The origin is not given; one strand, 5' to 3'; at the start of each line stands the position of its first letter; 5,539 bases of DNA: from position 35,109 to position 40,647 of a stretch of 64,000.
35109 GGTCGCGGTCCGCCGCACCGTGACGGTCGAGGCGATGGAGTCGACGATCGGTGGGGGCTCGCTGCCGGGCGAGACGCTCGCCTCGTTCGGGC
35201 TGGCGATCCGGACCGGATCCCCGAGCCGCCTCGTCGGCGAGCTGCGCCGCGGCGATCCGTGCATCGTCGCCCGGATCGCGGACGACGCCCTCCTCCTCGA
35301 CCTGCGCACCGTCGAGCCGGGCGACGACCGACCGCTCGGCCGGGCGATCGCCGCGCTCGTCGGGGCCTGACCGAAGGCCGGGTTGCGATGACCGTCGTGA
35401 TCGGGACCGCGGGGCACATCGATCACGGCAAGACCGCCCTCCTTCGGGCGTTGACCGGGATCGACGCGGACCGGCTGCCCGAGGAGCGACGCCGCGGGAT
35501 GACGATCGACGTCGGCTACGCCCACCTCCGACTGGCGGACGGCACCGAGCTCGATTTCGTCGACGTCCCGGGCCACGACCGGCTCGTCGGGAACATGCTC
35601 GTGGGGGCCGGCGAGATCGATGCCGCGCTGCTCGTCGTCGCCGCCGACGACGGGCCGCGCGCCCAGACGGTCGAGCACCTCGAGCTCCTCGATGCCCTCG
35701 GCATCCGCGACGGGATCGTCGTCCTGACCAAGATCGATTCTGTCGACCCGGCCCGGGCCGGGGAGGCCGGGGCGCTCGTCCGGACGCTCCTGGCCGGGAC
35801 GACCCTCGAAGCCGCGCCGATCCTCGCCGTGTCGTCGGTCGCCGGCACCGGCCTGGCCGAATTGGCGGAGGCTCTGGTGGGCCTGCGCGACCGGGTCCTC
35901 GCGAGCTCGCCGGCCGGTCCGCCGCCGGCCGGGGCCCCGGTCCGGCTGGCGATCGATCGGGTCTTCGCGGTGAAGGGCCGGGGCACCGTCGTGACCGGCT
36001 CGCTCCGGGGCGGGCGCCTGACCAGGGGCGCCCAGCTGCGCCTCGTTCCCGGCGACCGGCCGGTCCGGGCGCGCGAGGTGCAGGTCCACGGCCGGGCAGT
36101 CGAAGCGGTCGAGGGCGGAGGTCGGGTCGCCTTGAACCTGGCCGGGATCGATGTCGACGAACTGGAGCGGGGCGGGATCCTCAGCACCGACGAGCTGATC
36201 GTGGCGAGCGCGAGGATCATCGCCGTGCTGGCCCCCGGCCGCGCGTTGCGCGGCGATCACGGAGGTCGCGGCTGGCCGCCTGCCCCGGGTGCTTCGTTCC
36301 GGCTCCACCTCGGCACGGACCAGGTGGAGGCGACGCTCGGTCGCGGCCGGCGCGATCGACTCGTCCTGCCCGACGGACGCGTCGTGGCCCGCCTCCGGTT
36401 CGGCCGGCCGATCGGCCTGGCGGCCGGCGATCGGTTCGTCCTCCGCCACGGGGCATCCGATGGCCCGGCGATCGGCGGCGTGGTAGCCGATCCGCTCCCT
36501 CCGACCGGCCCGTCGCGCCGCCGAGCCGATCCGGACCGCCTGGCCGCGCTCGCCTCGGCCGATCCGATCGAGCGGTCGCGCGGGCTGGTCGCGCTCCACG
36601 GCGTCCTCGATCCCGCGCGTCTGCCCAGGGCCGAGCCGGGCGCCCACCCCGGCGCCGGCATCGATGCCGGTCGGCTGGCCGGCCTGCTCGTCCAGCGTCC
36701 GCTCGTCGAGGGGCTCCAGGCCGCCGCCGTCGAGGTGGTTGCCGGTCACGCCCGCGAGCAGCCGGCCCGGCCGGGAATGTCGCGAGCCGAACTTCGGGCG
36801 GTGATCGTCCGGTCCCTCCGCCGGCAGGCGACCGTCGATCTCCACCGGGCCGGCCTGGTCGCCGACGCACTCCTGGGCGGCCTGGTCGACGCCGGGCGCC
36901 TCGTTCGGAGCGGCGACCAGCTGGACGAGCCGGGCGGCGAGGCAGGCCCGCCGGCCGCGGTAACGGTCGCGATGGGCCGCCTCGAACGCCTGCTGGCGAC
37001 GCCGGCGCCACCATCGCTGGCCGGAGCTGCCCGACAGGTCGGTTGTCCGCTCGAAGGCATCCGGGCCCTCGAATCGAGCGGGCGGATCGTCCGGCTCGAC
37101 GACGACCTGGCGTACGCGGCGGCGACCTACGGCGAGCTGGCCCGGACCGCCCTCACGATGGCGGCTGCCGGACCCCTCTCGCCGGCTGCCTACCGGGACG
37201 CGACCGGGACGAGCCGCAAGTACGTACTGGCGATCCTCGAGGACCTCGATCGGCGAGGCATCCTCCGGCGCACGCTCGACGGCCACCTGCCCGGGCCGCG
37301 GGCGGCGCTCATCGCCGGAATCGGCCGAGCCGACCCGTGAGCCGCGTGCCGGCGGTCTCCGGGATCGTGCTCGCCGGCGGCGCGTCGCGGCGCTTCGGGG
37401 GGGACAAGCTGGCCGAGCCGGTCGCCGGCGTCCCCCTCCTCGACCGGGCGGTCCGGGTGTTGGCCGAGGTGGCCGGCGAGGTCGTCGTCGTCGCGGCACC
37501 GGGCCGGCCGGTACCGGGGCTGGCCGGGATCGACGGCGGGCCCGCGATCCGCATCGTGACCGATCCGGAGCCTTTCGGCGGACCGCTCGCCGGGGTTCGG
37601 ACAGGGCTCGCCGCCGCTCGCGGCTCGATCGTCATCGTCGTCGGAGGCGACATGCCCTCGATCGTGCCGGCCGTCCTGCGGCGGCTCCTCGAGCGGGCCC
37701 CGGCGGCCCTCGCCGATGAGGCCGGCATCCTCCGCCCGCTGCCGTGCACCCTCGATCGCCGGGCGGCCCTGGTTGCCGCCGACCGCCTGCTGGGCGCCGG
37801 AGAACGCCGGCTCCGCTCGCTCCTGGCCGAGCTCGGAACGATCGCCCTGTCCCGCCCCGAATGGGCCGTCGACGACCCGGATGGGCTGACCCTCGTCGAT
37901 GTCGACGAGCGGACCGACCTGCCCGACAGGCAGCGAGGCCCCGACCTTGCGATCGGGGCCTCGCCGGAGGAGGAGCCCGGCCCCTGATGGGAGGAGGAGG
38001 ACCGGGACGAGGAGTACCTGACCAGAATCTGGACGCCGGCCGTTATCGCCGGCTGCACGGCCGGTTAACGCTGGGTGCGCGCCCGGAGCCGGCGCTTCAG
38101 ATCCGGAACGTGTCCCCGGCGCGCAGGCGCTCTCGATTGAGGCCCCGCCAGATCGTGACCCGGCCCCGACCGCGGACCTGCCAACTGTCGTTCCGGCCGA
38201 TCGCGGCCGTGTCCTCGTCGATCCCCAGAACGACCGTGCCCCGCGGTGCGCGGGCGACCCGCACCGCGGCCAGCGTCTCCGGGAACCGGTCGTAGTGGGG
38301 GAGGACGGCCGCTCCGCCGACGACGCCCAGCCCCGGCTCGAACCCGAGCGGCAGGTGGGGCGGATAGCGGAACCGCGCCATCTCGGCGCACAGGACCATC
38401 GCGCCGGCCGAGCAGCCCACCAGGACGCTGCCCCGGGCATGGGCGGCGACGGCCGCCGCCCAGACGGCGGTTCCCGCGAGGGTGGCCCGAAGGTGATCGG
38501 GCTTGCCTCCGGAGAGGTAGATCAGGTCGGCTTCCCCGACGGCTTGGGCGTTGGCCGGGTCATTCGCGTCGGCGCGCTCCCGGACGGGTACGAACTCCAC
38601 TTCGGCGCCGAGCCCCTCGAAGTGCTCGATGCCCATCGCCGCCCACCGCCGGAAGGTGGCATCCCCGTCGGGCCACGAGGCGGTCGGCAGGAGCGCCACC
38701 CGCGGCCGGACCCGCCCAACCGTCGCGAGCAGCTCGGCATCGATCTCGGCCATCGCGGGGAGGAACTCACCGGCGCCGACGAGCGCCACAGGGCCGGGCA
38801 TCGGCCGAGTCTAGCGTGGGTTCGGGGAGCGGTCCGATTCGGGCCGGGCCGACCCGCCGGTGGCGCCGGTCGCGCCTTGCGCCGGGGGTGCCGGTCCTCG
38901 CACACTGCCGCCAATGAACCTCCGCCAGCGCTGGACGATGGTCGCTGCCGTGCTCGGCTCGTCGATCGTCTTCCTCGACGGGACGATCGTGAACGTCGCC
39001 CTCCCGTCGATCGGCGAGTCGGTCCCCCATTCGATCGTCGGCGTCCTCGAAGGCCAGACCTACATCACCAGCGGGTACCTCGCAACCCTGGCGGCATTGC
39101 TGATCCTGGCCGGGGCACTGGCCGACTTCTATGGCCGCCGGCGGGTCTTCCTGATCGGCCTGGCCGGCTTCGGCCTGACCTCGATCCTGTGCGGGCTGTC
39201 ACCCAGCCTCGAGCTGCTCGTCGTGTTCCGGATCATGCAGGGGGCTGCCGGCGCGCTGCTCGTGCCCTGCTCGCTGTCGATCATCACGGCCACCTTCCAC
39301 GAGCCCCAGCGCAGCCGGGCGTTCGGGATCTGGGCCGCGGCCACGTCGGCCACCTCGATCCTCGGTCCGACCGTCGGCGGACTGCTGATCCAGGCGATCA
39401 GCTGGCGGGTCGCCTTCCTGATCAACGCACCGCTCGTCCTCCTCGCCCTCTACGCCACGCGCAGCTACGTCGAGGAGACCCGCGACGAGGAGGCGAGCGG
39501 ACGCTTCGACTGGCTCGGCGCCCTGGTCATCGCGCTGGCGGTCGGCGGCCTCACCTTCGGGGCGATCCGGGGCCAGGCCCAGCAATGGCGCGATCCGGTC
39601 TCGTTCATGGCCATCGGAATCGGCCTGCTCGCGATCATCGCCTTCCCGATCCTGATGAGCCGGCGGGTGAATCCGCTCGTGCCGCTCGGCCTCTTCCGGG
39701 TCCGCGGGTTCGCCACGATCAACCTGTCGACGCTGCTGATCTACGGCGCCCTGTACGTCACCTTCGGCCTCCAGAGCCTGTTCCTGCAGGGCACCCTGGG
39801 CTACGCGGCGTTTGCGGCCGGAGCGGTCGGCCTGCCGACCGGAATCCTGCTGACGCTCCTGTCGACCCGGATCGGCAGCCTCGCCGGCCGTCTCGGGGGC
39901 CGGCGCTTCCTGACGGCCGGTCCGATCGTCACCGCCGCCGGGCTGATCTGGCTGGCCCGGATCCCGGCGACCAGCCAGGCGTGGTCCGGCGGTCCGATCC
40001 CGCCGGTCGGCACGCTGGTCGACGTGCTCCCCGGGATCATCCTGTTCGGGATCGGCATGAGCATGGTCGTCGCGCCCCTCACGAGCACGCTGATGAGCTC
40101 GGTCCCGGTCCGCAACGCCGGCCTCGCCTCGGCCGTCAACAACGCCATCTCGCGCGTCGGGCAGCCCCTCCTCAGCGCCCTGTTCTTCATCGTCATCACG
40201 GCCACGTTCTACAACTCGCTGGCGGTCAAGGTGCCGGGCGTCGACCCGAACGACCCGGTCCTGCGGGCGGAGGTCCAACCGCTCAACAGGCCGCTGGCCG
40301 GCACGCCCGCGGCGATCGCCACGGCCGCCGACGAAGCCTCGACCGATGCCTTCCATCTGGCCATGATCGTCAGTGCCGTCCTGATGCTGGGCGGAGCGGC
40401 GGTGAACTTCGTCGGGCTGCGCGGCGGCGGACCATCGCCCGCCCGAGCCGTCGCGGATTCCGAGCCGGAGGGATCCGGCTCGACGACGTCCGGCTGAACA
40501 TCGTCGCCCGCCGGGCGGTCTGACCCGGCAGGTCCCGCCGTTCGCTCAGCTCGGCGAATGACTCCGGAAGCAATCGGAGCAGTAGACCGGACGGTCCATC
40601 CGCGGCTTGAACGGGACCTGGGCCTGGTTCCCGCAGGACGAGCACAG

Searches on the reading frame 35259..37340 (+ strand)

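Call 11: search_protein_families(library=pfam, proteins=[window:35259-37340:+], max_evalue=0.01)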
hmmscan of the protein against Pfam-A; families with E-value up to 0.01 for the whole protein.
window:35259-37340:+ (693 aa): 6 families
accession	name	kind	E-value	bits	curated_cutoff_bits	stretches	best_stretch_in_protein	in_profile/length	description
PF00009.33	GTP_EFTU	-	1.1e-29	103.8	26.5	1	46-208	4-184/188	Elongation factor Tu GTP binding domain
PF09107.17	SelB-wing_3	-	3.4e-13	49.3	23.2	1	635-676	4-45/47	Elongation factor SelB, winged helix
PF01926.29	MMR_HSR1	-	7e-06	26.6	21.9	1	48-146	2-102/113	50S ribosome-binding GTPase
PF03144.31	GTP_EFTU_D2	-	4e-05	24.4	30.3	1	242-308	1-72/73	Elongation factor Tu domain 2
PF09106.17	SelB-wing_2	-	0.00012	22.5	22.3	1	499-554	9-54/57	Elongation factor SelB, winged helix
PF25461.1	Beta-barrel_SelB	-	0.0019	18.9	27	1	349-415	22-79/80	Selenocysteine-specific elongation factor, beta-barrel domain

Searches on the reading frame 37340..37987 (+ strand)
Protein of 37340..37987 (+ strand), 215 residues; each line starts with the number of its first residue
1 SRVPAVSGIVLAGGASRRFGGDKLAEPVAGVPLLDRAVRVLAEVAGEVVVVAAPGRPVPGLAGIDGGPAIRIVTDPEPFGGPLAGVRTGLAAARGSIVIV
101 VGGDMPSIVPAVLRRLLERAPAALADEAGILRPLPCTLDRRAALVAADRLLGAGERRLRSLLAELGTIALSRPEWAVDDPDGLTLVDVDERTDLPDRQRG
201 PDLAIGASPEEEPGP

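Call 52: search_protein_families(library=pfam, proteins=[window:37340-37987:+], max_evalue=0.001)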
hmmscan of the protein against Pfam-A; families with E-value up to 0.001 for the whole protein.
window:37340-37987:+ (215 aa): 1 family
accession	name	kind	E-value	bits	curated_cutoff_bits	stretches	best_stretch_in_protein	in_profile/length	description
PF12804.13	NTP_transf_3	-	6.8e-29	101.5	27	1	8-165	1-157/160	MobA-like NTP transferase domain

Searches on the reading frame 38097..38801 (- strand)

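Call 11: search_protein_families(library=pfam, proteins=[window:38097-38801:-], max_evalue=0.01)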
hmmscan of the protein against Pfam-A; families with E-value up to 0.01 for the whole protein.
window:38097-38801:- (234 aa): 2 families
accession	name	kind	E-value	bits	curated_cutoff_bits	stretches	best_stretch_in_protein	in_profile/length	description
PF03575.23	Peptidase_S51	-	6.4e-16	59.1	23.9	1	15-206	13-202/206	Peptidase family S51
PF07685.20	GATase_3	-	0.00057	20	27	1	82-143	31-94/196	CobB/CobQ-like glutamine amidotransferase domain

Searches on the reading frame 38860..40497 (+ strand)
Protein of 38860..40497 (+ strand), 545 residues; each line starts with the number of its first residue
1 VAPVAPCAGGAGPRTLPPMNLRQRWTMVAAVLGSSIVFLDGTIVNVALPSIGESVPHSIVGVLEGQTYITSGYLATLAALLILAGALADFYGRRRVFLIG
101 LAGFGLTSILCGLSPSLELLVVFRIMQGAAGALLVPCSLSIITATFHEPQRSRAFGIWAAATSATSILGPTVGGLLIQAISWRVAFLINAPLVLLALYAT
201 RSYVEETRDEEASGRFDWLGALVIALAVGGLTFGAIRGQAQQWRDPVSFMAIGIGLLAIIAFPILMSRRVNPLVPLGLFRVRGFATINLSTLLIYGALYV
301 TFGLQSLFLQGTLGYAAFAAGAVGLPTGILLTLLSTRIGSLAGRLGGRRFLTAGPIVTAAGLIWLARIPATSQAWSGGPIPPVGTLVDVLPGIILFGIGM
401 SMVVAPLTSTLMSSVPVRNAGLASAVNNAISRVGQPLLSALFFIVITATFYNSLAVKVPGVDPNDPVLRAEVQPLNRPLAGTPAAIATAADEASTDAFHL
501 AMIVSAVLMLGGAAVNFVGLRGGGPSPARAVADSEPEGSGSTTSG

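Call 11: search_protein_families(library=pfam, proteins=[window:38860-40497:+], max_evalue=0.01)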
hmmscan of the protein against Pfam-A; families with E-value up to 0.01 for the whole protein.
window:38860-40497:+ (545 aa): 2 families
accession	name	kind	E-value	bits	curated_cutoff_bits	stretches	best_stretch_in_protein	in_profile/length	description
PF07690.21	MFS_1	-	9.5e-46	156.7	33.4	1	32-435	3-343/347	Major Facilitator Superfamily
PF00083.30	Sugar_tr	-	0.0056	16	22.3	1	34-197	9-185/452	Sugar (and other) transporter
